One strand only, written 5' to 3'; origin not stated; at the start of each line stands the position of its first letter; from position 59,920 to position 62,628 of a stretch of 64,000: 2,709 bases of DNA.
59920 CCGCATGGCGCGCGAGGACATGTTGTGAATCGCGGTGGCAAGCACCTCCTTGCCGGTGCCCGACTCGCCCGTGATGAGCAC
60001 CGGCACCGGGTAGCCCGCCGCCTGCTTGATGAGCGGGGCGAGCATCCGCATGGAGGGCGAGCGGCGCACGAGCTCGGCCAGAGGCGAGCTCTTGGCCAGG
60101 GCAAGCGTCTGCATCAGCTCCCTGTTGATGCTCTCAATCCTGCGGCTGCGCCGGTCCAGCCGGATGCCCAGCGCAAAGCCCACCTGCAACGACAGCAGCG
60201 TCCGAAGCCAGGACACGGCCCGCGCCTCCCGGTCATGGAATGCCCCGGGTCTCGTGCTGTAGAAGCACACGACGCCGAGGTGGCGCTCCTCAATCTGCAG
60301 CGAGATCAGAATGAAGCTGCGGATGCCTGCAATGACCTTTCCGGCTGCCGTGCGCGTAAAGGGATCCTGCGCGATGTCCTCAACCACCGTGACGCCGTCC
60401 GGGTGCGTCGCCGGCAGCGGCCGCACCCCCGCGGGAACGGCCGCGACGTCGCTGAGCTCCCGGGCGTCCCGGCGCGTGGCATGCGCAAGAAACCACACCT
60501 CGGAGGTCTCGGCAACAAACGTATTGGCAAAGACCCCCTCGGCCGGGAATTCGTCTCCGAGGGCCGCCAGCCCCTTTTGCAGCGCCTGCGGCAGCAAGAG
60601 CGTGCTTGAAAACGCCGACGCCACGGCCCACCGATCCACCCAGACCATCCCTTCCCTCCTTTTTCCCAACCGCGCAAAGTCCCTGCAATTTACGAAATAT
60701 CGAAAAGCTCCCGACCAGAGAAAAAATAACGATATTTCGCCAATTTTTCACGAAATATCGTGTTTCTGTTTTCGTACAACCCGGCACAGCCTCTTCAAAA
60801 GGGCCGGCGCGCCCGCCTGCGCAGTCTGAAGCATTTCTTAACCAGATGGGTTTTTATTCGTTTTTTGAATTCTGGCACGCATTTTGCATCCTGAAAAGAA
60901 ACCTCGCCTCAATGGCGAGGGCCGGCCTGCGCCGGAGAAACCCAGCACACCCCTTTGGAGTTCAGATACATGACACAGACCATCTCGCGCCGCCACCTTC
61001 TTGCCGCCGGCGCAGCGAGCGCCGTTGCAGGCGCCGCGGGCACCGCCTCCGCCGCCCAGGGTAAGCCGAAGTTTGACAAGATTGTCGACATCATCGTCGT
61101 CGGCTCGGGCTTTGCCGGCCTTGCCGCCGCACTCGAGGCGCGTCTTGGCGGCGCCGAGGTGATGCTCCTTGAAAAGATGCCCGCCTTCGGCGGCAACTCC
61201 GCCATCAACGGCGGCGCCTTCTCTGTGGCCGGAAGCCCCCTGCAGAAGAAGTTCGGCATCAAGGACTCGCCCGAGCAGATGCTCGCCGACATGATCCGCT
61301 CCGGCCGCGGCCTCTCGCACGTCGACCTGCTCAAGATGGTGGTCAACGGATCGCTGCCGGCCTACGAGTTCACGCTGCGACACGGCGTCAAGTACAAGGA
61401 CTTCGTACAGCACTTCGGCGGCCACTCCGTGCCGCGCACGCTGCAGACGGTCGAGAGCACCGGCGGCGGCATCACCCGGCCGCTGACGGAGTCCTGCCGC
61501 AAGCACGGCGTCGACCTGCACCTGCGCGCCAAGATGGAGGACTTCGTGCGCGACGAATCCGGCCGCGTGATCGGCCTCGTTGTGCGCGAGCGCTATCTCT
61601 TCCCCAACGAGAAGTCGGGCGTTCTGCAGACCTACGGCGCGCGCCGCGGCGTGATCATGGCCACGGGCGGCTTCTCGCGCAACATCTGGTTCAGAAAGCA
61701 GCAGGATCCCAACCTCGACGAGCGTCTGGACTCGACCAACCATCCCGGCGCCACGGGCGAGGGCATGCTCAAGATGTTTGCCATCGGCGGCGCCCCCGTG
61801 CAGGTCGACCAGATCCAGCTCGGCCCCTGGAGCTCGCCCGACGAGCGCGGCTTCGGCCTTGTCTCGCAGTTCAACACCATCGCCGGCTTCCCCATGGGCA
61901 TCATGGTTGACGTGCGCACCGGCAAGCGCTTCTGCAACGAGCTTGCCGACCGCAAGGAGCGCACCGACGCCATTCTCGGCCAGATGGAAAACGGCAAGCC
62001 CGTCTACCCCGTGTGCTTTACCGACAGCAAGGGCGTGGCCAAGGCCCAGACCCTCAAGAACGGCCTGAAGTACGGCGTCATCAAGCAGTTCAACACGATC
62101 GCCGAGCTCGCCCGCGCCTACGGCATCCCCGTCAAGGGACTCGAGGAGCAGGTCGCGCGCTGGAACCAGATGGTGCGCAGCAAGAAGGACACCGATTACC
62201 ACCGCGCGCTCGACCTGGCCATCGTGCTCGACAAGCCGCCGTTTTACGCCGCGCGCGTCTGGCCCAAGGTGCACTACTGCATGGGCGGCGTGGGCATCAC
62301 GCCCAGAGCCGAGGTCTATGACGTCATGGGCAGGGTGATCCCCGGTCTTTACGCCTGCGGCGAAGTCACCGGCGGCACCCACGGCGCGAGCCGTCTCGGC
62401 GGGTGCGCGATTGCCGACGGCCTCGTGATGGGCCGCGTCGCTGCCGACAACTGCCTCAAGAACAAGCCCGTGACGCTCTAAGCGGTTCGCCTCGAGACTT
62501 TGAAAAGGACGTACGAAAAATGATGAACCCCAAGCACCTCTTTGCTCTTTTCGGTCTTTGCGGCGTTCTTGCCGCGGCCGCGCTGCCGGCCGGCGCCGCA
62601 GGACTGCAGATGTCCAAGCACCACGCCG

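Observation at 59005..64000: Sigma-54-controlled locus pairing a periplasmic 2-enoate-reductase-type flavocytochrome with a periplasmic ammonia-lyase homologue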

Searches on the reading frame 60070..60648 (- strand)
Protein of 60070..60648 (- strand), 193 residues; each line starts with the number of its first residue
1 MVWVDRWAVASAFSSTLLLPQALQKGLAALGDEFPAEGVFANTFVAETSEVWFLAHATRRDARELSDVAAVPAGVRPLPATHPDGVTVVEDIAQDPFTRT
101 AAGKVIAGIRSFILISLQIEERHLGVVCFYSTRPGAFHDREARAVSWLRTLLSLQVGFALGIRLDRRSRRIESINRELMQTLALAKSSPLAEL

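Call 77: predict_structure(protein=window:60070-60648:-)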
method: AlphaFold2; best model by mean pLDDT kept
length: 193 residues; sequences in the alignment: 1
mean_pLDDT: 36.1   pTM: 0.29
mean pLDDT of the five models: 36.1, 32.7, 32.1, 31.8, 31.2
residues with pLDDT >= 90: 0; 70-90: 0; 50-70: 13; < 50: 180
segments of 3 or more residues with pLDDT < 50: 1-148, 150-171, 185-193
pLDDT, mean of each block of 10 residues (from residue 1): 25 30 41 34 28 30 32 30 30 31 32 36 38 36 46 43 43 54 46 36
secondary structure, 60 per line:
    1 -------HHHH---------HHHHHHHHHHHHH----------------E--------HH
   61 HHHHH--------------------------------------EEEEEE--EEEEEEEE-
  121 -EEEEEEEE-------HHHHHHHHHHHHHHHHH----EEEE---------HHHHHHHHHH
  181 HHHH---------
elements in order: H8-11 H21-33 H59-65 E104-109 E112-119 E122-129 H137-153 E158-161 H171-184

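Call 80: search_solved_structures(query=A2, max_evalue=1)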
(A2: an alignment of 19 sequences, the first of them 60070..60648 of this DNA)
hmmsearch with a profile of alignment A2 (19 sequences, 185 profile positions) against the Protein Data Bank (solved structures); distinct sequences matched with E-value up to 1: 10.
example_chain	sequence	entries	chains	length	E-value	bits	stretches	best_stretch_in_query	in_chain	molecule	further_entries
6oap_A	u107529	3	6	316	1.8e-06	30.9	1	2-148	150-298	Dual sensor histidine kinase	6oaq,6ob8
3ci6_A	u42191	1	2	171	0.018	17.9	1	2-152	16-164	Phosphoenolpyruvate-protein phosphotransferase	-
8w26_A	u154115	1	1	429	0.084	15.6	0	126-171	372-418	histidine kinase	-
4bwi_A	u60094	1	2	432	0.13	15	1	98-179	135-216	PHYTOCHROME-LIKE PROTEIN CPH2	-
6oei_A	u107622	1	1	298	0.19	14.4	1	102-159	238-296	Spindle pole body component SPC42,Sigma-54-dependent transcriptional regulator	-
3k2n_A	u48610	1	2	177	0.28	13.9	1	102-159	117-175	Sigma-54-dependent transcriptional regulator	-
3o5y_A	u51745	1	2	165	0.28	13.9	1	46-164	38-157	Sensor protein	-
8j9s_A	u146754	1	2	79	0.35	13.6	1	132-183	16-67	Aminoacyl tRNA synthase complex-interacting multifunctional protein 1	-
7pnt_Z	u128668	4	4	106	0.96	12.2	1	111-173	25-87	28S ribosomal protein S33, mitochondrial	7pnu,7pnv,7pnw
5vr2_A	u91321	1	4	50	0.99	12.1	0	155-183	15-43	Myocilin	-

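Call 81: search_protein_families(library=pfam, alignment_id=A2, max_evalue=0.01)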
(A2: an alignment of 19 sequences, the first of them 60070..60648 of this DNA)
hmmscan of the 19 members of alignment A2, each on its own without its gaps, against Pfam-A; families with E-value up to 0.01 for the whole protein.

A. member 1, window:60070-60648:- (193 aa): 3 families
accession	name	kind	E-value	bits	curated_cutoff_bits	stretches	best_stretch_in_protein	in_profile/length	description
PF13185.12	GAF_2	-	4.4e-05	24.1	28.6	1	86-145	66-124/136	GAF domain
PF01590.32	GAF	-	0.00025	22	22.4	1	79-145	57-122/133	GAF domain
PF13492.12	GAF_3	-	0.00073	20.4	27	1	100-152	71-123/129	GAF domain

B. families by the number of members that match (of 19 scanned): 3 families
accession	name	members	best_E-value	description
PF13185.12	GAF_2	14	4.4e-09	GAF domain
PF01590.32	GAF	7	2.7e-07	GAF domain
PF13492.12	GAF_3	3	8.7e-05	GAF domain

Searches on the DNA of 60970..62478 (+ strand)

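Call 83: search_dna_similar(query=L047:8001-11700:+, collection=ecoli_genomes, mode=near, max_rows=8)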
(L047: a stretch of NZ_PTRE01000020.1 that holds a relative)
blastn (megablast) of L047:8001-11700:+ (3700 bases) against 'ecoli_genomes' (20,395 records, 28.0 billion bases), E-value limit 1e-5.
No match.
